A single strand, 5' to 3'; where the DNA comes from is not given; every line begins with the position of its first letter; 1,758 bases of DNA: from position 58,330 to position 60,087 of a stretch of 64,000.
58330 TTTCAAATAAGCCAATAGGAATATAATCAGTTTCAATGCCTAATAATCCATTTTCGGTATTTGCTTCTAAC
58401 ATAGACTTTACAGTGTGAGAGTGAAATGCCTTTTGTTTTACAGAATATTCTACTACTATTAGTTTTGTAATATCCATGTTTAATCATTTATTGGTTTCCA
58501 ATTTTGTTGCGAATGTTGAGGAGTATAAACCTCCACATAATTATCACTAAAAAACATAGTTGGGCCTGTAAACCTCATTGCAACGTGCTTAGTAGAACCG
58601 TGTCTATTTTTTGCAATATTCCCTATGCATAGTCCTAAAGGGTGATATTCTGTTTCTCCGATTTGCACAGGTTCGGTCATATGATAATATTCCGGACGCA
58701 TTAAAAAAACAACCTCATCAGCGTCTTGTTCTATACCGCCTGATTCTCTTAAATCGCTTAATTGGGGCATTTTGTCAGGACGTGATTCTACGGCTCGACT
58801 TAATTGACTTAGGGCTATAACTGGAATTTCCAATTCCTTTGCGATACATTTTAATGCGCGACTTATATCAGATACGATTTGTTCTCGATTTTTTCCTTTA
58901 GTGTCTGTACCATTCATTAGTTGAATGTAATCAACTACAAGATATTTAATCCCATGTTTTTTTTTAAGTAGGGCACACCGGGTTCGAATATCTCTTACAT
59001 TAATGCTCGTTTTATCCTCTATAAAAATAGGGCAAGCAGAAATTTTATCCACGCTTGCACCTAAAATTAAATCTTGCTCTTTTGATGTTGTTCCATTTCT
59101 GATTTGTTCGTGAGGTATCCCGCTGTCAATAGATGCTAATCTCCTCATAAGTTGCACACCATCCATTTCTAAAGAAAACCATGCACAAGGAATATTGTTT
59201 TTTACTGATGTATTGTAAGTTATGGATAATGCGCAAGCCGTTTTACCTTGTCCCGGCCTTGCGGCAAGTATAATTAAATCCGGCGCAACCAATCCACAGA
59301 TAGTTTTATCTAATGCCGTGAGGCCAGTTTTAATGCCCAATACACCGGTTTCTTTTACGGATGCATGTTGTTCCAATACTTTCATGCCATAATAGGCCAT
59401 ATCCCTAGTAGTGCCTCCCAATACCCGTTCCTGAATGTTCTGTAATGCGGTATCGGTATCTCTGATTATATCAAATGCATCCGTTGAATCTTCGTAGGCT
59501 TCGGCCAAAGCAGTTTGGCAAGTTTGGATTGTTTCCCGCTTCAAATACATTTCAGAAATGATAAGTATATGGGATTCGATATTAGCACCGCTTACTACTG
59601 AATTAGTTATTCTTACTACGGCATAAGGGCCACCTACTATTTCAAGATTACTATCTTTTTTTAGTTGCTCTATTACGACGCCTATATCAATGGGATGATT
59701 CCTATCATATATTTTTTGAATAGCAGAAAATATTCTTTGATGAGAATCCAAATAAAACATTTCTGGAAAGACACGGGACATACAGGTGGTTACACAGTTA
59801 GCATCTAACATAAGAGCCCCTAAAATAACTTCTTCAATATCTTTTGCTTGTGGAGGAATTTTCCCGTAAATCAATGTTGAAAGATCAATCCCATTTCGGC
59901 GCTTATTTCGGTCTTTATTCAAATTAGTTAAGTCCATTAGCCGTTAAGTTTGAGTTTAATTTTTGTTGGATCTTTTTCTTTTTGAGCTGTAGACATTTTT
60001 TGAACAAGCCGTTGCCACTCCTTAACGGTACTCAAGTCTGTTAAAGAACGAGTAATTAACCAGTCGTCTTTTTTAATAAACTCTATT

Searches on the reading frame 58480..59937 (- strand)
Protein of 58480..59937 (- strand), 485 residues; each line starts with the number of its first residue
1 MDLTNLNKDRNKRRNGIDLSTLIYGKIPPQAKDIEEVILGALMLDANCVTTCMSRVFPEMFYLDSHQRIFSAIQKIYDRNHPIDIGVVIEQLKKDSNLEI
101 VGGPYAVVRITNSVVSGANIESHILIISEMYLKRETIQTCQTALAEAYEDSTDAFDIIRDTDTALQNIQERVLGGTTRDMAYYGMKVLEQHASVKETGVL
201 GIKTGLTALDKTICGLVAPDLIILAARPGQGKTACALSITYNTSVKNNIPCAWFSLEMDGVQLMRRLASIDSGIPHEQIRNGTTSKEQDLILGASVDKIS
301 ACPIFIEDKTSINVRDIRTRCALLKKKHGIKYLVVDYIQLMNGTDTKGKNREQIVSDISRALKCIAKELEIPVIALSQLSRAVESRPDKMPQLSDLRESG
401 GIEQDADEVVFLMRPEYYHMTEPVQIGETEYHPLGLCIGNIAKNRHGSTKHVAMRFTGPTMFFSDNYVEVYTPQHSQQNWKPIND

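Call 15: search_protein_families(library=pfam, proteins=[window:58480-59937:-], max_evalue=0.01)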
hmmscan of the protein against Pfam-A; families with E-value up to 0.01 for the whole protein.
window:58480-59937:- (485 aa): 4 families
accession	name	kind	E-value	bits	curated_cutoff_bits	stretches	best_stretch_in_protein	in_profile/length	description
PF03796.21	DnaB_C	-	5.2e-84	282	27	1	201-464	1-254/255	DnaB-like helicase C terminal domain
PF00772.26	DnaB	-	5e-25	88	23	1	28-129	2-103/103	DnaB-like helicase N terminal domain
PF13481.12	AAA_25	-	1.6e-08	34.9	27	1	201-378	14-189/195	AAA domain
PF06745.19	ATPase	-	4.2e-06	26.7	26.6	1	202-355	1-145/231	KaiC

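Call 16: search_protein_families(library=phrogs, proteins=[window:58480-59937:-], max_evalue=0.001)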
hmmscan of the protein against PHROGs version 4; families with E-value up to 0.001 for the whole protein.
window:58480-59937:- (485 aa): 7 families
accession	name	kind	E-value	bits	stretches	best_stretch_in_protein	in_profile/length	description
phrog_19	-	DNA, RNA and nucleotide metabolism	5.7e-89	300.6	1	25-462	154-577/621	DnaB-like replicative helicase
phrog_243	-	DNA, RNA and nucleotide metabolism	2.4e-45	155.6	1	200-465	18-267/273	DnaB-like replicative helicase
phrog_11530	-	unknown function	5.4e-34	118.6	1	303-466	5-158/184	-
phrog_239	-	DNA, RNA and nucleotide metabolism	9.4e-24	85.3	1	194-416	333-557/801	DNA primase/helicase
phrog_19347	-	unknown function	5.7e-08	34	1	396-465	1-78/79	-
phrog_23150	-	unknown function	2.1e-07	31.7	1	31-240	8-215/217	-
phrog_5482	-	unknown function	7.1e-05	22.7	1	201-417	29-251/341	-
